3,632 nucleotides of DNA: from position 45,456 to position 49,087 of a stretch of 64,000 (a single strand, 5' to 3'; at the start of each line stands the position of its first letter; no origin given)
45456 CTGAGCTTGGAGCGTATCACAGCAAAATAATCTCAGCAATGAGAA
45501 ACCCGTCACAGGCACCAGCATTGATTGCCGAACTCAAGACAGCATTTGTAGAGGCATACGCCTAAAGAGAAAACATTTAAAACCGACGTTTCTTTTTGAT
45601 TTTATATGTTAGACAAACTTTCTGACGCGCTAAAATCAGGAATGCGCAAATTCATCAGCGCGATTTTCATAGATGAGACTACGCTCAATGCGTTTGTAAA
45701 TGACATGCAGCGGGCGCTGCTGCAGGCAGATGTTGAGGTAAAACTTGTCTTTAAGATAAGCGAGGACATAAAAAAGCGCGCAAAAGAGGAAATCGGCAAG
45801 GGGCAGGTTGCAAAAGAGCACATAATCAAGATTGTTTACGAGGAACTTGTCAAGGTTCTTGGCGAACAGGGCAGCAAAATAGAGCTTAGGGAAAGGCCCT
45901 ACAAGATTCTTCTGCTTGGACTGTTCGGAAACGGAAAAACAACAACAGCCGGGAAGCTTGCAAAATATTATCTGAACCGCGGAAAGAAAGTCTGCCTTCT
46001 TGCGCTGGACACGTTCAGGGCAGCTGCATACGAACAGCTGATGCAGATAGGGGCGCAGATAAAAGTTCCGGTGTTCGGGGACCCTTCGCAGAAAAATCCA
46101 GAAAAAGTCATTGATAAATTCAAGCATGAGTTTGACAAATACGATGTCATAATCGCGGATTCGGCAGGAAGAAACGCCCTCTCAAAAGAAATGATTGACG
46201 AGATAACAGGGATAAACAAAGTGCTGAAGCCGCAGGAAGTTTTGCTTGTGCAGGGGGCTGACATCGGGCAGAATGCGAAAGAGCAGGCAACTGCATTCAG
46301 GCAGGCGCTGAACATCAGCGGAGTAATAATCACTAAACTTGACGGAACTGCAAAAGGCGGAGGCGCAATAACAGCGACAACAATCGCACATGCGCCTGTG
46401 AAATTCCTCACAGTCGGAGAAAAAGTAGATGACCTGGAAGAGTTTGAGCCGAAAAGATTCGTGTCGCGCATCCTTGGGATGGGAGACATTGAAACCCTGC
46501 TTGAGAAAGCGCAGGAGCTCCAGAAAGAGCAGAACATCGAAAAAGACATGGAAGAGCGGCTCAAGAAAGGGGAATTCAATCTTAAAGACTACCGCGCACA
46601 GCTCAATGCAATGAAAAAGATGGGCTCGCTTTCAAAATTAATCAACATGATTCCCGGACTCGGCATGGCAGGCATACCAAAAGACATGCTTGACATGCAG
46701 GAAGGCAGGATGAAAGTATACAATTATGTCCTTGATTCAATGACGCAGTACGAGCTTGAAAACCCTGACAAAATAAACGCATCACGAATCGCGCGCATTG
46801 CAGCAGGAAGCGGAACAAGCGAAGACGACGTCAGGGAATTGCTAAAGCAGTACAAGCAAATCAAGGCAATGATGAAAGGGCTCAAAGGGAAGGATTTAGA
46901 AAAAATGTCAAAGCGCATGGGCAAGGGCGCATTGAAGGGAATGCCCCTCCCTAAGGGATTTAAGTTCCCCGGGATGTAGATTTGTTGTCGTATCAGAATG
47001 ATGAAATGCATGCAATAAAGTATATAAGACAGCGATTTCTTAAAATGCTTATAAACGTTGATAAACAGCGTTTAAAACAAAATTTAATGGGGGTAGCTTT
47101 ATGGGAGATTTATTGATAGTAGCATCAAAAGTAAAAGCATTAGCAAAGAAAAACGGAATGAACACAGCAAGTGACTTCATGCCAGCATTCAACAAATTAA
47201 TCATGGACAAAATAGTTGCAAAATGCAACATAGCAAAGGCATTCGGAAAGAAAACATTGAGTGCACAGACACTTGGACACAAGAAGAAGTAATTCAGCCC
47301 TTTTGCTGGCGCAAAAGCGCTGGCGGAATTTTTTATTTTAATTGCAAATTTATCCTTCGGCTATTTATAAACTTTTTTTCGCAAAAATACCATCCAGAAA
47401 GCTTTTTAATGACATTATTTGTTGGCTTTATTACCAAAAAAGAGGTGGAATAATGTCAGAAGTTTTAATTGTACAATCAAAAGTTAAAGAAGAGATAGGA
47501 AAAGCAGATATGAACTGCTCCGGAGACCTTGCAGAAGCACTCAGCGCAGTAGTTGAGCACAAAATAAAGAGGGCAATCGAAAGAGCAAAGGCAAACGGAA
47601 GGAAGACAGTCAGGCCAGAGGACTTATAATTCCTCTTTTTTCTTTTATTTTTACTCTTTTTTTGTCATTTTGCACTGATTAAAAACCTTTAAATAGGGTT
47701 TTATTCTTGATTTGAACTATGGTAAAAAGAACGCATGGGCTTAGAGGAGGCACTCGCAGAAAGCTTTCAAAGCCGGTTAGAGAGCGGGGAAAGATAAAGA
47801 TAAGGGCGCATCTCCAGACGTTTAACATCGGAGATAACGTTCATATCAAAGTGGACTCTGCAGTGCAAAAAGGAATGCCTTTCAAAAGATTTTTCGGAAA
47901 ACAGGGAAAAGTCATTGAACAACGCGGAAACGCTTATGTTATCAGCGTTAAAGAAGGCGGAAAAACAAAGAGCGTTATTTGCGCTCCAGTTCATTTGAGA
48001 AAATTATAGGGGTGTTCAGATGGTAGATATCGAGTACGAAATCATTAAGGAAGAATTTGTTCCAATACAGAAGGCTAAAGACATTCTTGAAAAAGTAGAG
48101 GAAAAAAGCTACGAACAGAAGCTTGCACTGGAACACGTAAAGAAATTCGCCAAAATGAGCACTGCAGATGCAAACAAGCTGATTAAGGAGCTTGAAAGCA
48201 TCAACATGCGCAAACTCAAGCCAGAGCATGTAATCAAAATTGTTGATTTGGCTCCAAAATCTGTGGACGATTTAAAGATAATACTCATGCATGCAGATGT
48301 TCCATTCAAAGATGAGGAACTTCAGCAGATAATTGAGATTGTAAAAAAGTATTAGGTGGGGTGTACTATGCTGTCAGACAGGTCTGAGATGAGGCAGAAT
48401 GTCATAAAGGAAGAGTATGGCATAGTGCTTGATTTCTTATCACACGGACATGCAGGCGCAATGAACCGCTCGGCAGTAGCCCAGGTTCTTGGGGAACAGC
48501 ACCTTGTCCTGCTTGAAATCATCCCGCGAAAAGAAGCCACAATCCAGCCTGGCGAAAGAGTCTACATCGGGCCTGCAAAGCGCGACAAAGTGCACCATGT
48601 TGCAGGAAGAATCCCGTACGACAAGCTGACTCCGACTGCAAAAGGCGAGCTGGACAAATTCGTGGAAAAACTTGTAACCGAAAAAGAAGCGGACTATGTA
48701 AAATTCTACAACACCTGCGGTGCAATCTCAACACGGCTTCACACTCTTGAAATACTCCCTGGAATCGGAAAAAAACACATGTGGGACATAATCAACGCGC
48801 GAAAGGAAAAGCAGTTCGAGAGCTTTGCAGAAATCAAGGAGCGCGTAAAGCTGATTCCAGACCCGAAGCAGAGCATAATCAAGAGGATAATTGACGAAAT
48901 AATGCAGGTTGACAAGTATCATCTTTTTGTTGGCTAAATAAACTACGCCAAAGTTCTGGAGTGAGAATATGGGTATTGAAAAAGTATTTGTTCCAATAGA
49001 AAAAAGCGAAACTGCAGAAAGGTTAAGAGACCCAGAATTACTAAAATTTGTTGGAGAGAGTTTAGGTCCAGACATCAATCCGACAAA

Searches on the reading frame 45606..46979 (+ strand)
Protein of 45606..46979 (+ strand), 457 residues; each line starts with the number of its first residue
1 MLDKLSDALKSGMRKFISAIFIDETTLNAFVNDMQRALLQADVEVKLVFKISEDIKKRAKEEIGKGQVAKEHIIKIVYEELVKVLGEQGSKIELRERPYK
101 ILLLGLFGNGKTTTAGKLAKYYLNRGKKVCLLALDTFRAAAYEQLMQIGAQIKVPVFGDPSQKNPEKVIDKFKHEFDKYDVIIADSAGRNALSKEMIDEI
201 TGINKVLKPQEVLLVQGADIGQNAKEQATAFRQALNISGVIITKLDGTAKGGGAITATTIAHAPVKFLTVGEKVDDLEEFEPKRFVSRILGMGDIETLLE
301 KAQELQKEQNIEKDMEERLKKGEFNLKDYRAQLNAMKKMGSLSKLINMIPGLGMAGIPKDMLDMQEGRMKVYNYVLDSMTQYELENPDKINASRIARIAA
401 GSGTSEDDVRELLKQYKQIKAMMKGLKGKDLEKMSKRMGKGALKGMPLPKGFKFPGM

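Call 83: search_protein_families(library=pfam, max_evalue=0.0001, proteins=[window:45606-46979:+])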
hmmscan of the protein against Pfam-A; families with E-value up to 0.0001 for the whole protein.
window:45606-46979:+ (457 aa): 4 families
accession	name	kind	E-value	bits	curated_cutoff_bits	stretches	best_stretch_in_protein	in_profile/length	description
PF00448.28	SRP54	-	4.7e-66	222.6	22.7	1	99-291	2-196/196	SRP54-type protein, GTPase domain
PF02978.25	SRP_SPB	-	2.2e-31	108.5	27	1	323-423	1-91/91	Signal peptide binding domain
PF02881.24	SRP54_N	-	1.4e-11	44.8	22.4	1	6-81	2-75/75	SRP54-type protein, helical bundle domain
PF01656.29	CbiA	-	3.5e-06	27.4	25.4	1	108-250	9-88/125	CobQ/CobB/MinD/ParA nucleotide binding domain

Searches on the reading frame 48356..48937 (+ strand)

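Call 84: search_protein_families(library=pfam, max_evalue=0.0001, proteins=[window:48356-48937:+])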
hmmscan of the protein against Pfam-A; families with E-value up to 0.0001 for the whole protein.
window:48356-48937:+ (193 aa): 1 family
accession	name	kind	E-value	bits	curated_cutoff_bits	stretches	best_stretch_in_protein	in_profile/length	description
PF04919.18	DUF655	-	1.5e-61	207.9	22.2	1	19-192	2-180/181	Protein of unknown function (DUF655)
